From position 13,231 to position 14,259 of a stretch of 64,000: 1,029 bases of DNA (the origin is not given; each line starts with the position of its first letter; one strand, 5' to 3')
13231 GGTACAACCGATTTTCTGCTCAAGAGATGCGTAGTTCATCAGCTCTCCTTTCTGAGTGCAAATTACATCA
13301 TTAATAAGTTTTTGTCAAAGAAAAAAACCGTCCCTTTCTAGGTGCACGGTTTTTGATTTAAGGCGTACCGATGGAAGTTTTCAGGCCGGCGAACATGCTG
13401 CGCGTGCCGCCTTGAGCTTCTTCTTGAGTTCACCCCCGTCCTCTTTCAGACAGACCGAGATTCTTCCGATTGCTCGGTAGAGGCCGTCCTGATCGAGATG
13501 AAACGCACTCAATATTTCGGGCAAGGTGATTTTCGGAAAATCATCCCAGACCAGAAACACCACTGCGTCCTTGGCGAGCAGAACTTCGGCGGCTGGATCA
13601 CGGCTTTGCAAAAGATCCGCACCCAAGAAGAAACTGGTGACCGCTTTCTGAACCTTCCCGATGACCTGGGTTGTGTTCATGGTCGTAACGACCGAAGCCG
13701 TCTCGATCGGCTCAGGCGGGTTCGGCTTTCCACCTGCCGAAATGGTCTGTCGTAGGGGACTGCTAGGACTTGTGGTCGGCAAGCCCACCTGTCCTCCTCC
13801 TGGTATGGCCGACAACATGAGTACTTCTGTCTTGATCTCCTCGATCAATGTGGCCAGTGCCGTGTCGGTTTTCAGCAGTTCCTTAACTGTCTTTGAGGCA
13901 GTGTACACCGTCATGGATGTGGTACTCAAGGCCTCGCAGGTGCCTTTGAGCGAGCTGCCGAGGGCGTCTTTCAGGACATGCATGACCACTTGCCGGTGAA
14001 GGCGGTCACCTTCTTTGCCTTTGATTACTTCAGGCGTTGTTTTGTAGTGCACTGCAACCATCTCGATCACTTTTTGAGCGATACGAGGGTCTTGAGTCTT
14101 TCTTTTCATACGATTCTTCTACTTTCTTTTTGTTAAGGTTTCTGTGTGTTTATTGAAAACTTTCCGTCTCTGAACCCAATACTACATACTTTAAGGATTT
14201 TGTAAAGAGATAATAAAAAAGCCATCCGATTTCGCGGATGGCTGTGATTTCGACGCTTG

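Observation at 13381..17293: Giant sigma-70 fused to DnaA-domain-IV-like DNA-binding modules, with a stand-alone DnaA-IV-like gene next door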

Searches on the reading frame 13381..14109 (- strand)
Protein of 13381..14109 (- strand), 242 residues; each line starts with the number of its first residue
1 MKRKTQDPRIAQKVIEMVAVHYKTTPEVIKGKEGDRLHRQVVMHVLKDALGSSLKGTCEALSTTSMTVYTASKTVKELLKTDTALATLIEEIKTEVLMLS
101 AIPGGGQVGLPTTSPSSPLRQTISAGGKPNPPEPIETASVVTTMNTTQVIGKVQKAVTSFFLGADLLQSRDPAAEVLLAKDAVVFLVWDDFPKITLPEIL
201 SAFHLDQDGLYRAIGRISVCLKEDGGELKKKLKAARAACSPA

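Call 3: search_protein_families(library=pfam, proteins=[window:13381-14109:-], max_evalue=1)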
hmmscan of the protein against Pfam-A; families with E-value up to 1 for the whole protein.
window:13381-14109:- (242 aa): 2 families
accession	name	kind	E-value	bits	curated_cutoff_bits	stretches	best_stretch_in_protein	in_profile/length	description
PF08299.17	Bac_DnaA_C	-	0.00059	20.3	31.5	1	12-61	2-54/69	Bacterial dnaA protein helix-turn-helix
PF03990.20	DUF348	-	0.078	13.2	24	1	66-80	10-24/41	G5-linked-Ubiquitin-like domain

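Call 4: search_protein_families(library=ncbifam, proteins=[window:13381-14109:-], max_evalue=1)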
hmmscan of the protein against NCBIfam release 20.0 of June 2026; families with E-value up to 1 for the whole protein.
window:13381-14109:- (242 aa): 2 families
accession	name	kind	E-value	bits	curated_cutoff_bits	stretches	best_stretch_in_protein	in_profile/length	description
TIGR00362.1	DnaA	equivalog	2.9e-06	26.6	343.9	1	11-95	348-436/437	chromosomal replication initiator protein DnaA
NF009087.0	PRK12422.1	equivalog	0.042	13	657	1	11-92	354-439/455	chromosomal replication initiator protein DnaA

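Call 19: find_homologous_proteins(query=window:13381-14109:-, max_evalue=0.001)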
Query window:13381-14109:- (242 aa): 24 proteins with E <= 0.001 among 873 candidates.
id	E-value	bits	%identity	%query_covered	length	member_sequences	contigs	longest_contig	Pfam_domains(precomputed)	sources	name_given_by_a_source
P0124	7.5e-151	518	100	100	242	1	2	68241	-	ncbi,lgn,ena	-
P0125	2.0e-91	324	68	100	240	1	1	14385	-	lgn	-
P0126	2.7e-90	320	68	100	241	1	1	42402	PF08299.18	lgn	-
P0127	9.6e-89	315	66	100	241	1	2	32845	-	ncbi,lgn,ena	-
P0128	1.1e-87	311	64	100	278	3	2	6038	-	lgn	-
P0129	6.7e-87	309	68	95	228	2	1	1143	PF08299.18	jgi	-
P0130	2.4e-86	307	65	100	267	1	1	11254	-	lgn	-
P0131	1.6e-84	301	64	100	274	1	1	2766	-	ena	-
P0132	1.8e-82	294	64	99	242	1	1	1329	-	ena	-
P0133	7.4e-82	292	62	100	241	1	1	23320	PF08299.18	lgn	-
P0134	1.3e-81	292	62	99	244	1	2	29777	-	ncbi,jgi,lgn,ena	-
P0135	7.9e-81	289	63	100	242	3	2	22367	-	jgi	-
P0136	8.1e-81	289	64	100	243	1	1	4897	-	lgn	-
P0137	1.2e-77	279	60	100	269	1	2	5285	-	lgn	-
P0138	2.5e-75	271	60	100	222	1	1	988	-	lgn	-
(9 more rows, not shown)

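Call 21: search_solved_structures(query=A2, max_evalue=10, show_alignments=3)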
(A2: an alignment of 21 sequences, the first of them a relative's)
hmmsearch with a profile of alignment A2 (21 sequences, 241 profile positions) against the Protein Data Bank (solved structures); distinct sequences matched with E-value up to 10: 7.
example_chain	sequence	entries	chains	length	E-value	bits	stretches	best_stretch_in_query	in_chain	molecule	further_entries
2z4r_A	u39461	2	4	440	5.2e-05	26.4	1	13-96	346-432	Chromosomal replication initiator protein dnaA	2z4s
2hcb_A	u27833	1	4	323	0.00011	25.3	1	13-90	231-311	Chromosomal replication initiator protein dnaA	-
1l8q_A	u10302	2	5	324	0.00011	25.3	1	13-90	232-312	Chromosomal replication initiator protein dnaA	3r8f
8btg_A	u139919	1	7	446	0.0029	20.7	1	17-95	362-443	Chromosomal replication initiator protein DnaA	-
3pvp_A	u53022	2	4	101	0.26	14.3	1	14-93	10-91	Chromosomal replication initiator protein dnaA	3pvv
5wcx_A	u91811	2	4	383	0.44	13.6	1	12-77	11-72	Phosphoglycerol transferase GacH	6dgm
5u9z_A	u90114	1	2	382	0.45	13.5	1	12-77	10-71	PHOSPHOGLYCEROL TRANSFERASE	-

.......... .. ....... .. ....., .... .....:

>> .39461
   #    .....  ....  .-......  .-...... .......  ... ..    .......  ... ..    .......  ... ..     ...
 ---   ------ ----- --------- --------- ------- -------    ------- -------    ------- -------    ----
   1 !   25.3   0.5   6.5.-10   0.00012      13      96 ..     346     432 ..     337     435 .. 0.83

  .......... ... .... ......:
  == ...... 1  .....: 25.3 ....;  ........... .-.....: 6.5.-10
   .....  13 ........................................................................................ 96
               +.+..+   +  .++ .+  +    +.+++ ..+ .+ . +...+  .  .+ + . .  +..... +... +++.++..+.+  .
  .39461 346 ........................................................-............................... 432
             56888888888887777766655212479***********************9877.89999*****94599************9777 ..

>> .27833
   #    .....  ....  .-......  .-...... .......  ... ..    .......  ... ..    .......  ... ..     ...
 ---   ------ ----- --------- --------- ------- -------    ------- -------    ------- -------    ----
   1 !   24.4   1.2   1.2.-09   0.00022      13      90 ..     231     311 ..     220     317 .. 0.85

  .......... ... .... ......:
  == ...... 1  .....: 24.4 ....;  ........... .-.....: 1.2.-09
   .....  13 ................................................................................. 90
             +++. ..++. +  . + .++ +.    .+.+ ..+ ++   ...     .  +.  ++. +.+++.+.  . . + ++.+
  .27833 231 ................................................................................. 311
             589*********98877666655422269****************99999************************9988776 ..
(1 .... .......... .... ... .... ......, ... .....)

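Call 38: predict_structure(alignment_id=A2)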
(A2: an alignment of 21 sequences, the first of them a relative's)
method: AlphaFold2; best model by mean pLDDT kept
length: 242 residues; sequences in the alignment: 21
mean_pLDDT: 77.0   pTM: 0.44
mean pLDDT of the five models: 77.0, 73.2, 69.8, 69.4, 68.7
residues with pLDDT >= 90: 77; 70-90: 108; 50-70: 11; < 50: 46
segments of 3 or more residues with pLDDT < 50: 1-5, 103-130, 132-143
pLDDT, mean of each block of 10 residues (from residue 1): 57 88 88 84 87 81 79 83 84 80 43 34 37 39 71 92 87 93 95 91 94 94 85 89 45
secondary structure, 60 per line:
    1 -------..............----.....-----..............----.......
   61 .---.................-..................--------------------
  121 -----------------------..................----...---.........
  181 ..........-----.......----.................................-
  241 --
elements in order: H8-21 H26-30 H36-49 H54-61 H65-81 H83-100 H144-161 H172-190 H196-202 H207-239

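Call 41: fold_search(model_id=the predicted structure, library=pdb)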
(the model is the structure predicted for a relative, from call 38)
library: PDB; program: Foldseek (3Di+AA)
matches with E <= 10: 190; with E <= 0.001: 0
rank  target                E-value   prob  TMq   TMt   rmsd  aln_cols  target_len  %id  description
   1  3pvp_B                1.1e-02  1.00  0.32  0.74   2.6        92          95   20  Structure of Mycobacterium tuberculosis DnaA-DBD in complex with box2 DNA (released 2011-05-25)
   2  3pvp_A                1.9e-02  1.00  0.33  0.75   2.4        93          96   20  Structure of Mycobacterium tuberculosis DnaA-DBD in complex with box2 DNA (released 2011-05-25)
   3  1j1v_A                9.4e-02  1.00  0.31  0.73   2.8        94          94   19  Crystal structure of DnaA domainIV complexed with DnaAbox DNA (released 2003-04-22)
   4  1l8q                  1.6e-01  1.00  0.33  0.25   2.5        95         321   19  CRYSTAL STRUCTURE OF DNA REPLICATION INITIATION FACTOR (released 2002-09-25)
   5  8btg_B                3.2e-01  1.00  0.32  0.24   2.3        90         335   23  Cryo-EM structure of the bacterial replication origin opening basal unwinding system (released 2024-02-14)
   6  7nvu_M                3.2e-01  0.44  0.22  0.19  14.5       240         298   11  RNA polymerase II core pre-initiation complex with open promoter DNA (released 2021-05-05)
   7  8wak_R                3.3e-01  0.41  0.22  0.20  15.4       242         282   11  Structure of transcribing complex 2 (TC2), the initially transcribing complex with Pol II positioned 2nt downstream of (released 2023-12-06)
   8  8s52_M                3.3e-01  0.35  0.21  0.18  15.5       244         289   11  RNA polymerase II core initially transcribing complex with an ordered RNA of 10 nt (released 2024-04-17)
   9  8btg_A                3.8e-01  0.90  0.31  0.23  13.9       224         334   14  Cryo-EM structure of the bacterial replication origin opening basal unwinding system (released 2024-02-14)
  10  3r8f_A                4.0e-01  1.00  0.32  0.25   3.1        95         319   19  Replication initiator DnaA bound to AMPPCP and single-stranded DNA (released 2011-09-28)
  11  7egb_R                4.2e-01  0.38  0.22  0.22  15.1       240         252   11  TFIID-based holo PIC on SCP promoter (released 2021-05-05)
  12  7zwc_M                5.0e-01  0.38  0.23  0.27  14.0       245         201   12  Structure of SNAPc:TBP-TFIIA-TFIIB sub-complex bound to U5 snRNA promoter (released 2022-11-30)
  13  4roe_A                5.0e-01  0.25  0.24  0.21  12.5       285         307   12  Human TFIIB-related factor 2 (Brf2) and TBP bound to RPPH1 promoter (released 2015-12-30)
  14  8btg_C                6.0e-01  0.84  0.31  0.23  17.1       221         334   14  Cryo-EM structure of the bacterial replication origin opening basal unwinding system (released 2024-02-14)
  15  7eg8_R                6.0e-01  0.28  0.23  0.23  13.0       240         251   10  TFIID-based core PIC on PUMA promoter (released 2021-05-05)
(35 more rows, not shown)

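Call 44: search_protein_families(library=padloc, proteins=[window:13381-14109:-], max_evalue=0.001)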
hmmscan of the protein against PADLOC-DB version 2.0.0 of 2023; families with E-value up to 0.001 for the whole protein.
window:13381-14109:- (242 aa): 0 families

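Call 45: search_protein_families(library=phrogs, proteins=[window:13381-14109:-], max_evalue=0.001)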
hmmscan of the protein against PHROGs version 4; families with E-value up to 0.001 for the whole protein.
window:13381-14109:- (242 aa): 0 families

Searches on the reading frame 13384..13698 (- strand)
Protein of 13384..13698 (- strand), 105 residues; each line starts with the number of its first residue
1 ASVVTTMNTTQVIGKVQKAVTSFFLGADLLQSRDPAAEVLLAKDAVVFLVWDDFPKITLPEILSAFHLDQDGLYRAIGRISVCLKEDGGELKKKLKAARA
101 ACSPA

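Call 10: search_protein_families(library=pfam, proteins=[window:13384-13698:-], max_evalue=10)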
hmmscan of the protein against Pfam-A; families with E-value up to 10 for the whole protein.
seq(105 aa): 0 families

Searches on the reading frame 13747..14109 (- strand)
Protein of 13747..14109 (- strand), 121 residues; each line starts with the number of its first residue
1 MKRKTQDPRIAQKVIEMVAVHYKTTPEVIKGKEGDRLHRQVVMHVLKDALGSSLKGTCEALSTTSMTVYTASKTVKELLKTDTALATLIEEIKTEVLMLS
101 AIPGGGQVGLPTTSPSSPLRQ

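Call 10: search_protein_families(library=pfam, proteins=[window:13747-14109:-], max_evalue=10)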
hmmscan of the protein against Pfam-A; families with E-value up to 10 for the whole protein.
seq(121 aa): 2 families
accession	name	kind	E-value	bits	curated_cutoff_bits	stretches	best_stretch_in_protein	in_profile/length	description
PF08299.17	Bac_DnaA_C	-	0.00076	19.9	31.5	1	12-61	2-54/69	Bacterial dnaA protein helix-turn-helix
PF03990.20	DUF348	-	0.053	13.7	24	1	66-80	10-24/41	G5-linked-Ubiquitin-like domain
